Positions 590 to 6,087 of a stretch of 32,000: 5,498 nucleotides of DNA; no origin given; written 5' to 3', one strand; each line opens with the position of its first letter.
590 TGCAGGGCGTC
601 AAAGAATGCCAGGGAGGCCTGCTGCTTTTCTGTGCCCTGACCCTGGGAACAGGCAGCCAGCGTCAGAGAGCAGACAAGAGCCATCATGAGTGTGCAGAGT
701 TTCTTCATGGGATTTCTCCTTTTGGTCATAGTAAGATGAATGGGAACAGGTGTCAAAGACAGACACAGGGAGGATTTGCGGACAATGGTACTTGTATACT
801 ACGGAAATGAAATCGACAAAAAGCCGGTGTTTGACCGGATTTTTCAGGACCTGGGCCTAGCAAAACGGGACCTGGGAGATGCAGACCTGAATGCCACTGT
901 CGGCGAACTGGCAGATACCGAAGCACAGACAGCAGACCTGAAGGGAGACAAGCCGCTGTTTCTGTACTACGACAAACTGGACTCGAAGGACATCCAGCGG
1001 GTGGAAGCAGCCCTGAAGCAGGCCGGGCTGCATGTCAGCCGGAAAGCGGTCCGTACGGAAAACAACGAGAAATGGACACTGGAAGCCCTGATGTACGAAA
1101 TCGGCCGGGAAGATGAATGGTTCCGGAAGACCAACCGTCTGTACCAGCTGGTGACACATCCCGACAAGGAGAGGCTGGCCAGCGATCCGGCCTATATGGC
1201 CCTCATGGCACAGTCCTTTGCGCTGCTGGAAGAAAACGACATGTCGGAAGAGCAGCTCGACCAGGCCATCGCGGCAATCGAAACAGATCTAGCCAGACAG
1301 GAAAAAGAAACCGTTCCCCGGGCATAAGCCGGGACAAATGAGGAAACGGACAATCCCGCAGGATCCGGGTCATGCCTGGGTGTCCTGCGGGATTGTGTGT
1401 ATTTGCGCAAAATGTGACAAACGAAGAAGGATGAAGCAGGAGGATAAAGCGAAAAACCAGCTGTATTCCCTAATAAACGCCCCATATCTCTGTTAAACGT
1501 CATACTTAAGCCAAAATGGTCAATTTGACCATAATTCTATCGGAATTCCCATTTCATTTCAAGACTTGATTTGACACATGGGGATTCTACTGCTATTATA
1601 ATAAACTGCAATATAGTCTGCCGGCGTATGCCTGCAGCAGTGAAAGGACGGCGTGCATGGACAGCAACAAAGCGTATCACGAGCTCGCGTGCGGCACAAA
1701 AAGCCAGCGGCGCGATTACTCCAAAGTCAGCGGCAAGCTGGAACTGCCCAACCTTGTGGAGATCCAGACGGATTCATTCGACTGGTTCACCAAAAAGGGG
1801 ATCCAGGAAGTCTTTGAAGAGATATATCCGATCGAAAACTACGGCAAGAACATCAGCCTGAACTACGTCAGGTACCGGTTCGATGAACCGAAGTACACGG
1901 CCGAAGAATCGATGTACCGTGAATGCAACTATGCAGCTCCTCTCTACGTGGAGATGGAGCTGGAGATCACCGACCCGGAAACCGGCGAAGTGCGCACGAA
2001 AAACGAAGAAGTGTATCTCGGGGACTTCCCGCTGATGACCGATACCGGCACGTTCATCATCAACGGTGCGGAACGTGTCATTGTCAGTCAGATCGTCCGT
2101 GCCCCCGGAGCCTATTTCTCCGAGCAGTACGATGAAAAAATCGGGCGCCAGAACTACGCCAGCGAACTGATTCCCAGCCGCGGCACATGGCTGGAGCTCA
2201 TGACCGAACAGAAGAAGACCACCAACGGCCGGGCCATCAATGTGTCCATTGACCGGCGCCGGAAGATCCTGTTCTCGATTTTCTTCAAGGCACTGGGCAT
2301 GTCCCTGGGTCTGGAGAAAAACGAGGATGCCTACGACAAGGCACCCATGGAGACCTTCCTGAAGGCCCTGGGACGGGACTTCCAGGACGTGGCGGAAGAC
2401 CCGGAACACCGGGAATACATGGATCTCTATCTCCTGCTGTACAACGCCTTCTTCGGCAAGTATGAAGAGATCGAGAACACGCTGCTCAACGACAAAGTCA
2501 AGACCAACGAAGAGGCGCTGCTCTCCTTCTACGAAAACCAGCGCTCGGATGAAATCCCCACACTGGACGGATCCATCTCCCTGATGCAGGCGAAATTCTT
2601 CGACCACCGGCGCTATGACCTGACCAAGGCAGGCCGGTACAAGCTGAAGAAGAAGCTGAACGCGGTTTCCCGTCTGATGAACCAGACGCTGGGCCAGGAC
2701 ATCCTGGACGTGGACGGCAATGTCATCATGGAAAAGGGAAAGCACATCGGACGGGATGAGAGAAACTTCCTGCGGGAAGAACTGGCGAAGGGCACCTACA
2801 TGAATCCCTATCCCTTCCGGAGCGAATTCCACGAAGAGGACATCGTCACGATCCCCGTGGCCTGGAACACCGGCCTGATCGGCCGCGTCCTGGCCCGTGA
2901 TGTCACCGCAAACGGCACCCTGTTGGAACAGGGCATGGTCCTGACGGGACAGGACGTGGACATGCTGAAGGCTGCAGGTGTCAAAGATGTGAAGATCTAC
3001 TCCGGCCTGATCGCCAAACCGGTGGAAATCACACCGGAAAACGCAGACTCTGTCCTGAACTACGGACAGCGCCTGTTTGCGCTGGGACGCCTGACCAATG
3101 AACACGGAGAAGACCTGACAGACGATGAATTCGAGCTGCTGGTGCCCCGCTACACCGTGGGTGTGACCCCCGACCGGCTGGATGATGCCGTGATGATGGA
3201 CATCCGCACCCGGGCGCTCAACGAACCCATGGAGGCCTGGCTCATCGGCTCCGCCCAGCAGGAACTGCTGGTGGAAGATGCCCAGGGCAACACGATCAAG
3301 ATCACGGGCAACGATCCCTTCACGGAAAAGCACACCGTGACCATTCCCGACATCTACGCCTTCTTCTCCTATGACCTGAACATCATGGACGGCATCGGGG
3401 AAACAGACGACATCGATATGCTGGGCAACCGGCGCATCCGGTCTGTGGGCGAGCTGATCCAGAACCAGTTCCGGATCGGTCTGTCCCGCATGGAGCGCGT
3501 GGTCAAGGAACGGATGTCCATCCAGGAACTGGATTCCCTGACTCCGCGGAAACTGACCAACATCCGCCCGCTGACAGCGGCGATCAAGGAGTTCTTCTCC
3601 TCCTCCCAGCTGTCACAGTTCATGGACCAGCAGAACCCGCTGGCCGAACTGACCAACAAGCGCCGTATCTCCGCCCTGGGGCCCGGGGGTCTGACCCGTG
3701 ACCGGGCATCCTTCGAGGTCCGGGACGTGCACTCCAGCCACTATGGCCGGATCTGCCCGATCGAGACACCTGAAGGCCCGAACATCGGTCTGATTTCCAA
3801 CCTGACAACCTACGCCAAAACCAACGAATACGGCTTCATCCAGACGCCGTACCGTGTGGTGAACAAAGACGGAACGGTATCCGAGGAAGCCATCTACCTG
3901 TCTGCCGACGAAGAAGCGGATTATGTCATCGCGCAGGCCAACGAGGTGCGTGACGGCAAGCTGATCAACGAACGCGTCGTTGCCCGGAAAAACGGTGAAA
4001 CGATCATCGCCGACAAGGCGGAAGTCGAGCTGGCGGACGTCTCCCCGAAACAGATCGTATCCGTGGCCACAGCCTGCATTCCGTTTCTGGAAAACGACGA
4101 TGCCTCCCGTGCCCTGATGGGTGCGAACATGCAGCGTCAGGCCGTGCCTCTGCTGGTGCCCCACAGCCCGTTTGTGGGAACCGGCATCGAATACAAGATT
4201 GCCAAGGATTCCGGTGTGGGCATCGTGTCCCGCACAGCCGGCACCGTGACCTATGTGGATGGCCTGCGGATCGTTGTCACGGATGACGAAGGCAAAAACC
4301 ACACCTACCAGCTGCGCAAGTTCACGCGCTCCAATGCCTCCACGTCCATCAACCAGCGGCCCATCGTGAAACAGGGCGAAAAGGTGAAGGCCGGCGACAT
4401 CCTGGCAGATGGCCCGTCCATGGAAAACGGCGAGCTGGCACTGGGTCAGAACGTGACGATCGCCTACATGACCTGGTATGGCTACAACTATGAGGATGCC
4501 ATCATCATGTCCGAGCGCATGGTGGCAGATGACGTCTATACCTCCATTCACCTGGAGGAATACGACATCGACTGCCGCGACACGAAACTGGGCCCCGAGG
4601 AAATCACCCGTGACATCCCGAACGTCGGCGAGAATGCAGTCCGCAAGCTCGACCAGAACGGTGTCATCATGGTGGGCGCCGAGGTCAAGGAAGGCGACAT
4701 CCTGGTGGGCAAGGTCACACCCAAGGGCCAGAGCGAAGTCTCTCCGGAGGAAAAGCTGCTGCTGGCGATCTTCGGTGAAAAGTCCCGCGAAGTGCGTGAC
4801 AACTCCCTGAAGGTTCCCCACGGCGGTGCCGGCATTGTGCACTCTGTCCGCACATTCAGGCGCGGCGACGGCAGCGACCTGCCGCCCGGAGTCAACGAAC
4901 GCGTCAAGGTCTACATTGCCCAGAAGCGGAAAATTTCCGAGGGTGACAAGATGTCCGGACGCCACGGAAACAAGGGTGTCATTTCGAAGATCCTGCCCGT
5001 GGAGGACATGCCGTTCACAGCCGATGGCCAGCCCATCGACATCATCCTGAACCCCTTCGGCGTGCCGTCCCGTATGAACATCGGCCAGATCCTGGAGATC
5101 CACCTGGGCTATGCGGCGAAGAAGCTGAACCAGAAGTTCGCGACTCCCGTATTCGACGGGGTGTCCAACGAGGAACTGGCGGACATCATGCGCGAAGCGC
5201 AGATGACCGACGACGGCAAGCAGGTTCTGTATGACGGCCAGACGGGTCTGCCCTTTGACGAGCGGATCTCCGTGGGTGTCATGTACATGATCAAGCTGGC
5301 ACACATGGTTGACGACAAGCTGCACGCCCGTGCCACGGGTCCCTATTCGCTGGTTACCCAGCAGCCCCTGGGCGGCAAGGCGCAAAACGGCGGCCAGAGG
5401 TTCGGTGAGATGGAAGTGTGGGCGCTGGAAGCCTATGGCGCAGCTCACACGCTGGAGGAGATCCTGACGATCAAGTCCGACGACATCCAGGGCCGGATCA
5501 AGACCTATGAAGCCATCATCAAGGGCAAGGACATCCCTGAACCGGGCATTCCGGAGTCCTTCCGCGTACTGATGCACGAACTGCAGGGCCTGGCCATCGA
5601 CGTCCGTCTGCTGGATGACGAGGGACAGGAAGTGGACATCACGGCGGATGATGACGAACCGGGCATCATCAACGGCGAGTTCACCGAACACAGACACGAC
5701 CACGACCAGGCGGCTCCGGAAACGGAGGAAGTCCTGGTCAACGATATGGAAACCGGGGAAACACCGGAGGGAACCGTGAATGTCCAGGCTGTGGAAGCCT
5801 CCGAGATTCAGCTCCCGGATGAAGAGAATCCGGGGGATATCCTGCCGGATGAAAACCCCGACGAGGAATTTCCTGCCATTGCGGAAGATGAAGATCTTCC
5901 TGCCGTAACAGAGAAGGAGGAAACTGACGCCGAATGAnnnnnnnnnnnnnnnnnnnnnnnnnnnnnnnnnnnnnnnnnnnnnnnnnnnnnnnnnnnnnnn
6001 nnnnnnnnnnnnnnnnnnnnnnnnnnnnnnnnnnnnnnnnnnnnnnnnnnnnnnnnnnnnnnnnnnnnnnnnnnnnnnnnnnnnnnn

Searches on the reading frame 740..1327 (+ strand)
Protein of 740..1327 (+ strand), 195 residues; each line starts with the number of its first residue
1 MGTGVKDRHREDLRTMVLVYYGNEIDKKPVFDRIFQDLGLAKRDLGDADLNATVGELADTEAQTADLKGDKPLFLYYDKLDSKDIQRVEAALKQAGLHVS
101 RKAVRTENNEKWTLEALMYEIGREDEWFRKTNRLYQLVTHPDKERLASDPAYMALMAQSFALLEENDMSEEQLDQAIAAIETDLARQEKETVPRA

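Call 58: search_protein_families(library=pfam, proteins=[window:740-1327:+], max_evalue=0.0001)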
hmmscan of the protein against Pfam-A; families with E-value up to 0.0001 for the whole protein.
window:740-1327:+ (195 aa): 1 family
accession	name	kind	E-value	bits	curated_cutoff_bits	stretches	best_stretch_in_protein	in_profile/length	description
PF12646.12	DUF3783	-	1.5e-12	47.7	27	1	80-128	8-56/56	Domain of unknown function (DUF3783)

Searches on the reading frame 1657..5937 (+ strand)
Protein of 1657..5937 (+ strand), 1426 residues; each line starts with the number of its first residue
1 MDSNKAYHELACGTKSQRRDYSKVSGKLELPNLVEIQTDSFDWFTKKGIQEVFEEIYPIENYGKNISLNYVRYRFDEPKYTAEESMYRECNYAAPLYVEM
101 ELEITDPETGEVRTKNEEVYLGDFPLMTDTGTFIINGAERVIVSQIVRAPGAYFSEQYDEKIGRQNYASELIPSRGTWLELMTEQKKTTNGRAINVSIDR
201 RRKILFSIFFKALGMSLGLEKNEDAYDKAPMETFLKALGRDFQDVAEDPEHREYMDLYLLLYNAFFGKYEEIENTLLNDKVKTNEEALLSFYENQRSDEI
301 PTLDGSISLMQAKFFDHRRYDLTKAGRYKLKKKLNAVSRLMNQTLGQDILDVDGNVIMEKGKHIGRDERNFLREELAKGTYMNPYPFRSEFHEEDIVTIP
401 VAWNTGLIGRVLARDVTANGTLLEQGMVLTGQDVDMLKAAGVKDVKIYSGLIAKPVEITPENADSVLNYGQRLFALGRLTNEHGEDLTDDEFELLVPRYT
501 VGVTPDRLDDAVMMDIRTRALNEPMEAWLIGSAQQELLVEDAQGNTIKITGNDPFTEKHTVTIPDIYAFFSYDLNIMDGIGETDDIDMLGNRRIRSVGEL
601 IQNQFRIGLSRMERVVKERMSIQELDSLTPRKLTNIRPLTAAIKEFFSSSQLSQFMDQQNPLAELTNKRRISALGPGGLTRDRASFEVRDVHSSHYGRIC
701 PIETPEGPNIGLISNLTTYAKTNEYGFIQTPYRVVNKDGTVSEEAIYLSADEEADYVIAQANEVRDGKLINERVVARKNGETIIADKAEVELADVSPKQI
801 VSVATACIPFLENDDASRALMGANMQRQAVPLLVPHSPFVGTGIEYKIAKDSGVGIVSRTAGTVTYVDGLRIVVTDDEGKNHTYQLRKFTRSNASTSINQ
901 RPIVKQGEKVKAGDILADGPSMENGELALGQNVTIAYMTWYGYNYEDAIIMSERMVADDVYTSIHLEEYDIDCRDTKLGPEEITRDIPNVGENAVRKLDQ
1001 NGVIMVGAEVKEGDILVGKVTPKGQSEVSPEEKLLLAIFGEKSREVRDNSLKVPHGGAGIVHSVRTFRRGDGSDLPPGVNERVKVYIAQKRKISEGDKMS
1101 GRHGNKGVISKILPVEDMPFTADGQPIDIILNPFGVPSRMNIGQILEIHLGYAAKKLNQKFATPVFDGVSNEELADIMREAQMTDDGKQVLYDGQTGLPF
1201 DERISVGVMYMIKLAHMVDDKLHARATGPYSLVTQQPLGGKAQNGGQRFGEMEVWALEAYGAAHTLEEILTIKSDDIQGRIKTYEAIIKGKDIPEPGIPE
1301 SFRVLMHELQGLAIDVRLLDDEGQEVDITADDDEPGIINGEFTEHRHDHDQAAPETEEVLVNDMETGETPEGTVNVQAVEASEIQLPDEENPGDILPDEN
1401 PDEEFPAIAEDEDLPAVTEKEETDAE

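Call 58: search_protein_families(library=pfam, proteins=[window:1657-5937:+], max_evalue=0.0001)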
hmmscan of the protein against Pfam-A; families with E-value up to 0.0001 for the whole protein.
window:1657-5937:+ (1426 aa): 6 families
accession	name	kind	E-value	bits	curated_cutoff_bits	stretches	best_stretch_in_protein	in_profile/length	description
PF00562.33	RNA_pol_Rpb2_6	-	1.9e-137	458.8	23.4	1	858-1243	2-373/373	RNA polymerase Rpb2, domain 6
PF04565.21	RNA_pol_Rpb2_3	-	8.4e-29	100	21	1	654-721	1-67/68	RNA polymerase Rpb2, domain 3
PF04560.25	RNA_pol_Rpb2_7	-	1.7e-28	99.3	32.1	1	1245-1319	1-85/87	RNA polymerase Rpb2, domain 7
PF04563.20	RNA_pol_Rpb2_1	-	5.4e-23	82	28.2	1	32-640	1-202/203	RNA polymerase beta subunit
PF10385.14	RNA_pol_Rpb2_45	-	4.4e-18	65.5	28.2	1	732-796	1-66/66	RNA polymerase beta subunit external 1 domain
PF04561.19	RNA_pol_Rpb2_2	-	2.8e-13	50.4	21.7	0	548-595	144-190/190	RNA polymerase Rpb2, domain 2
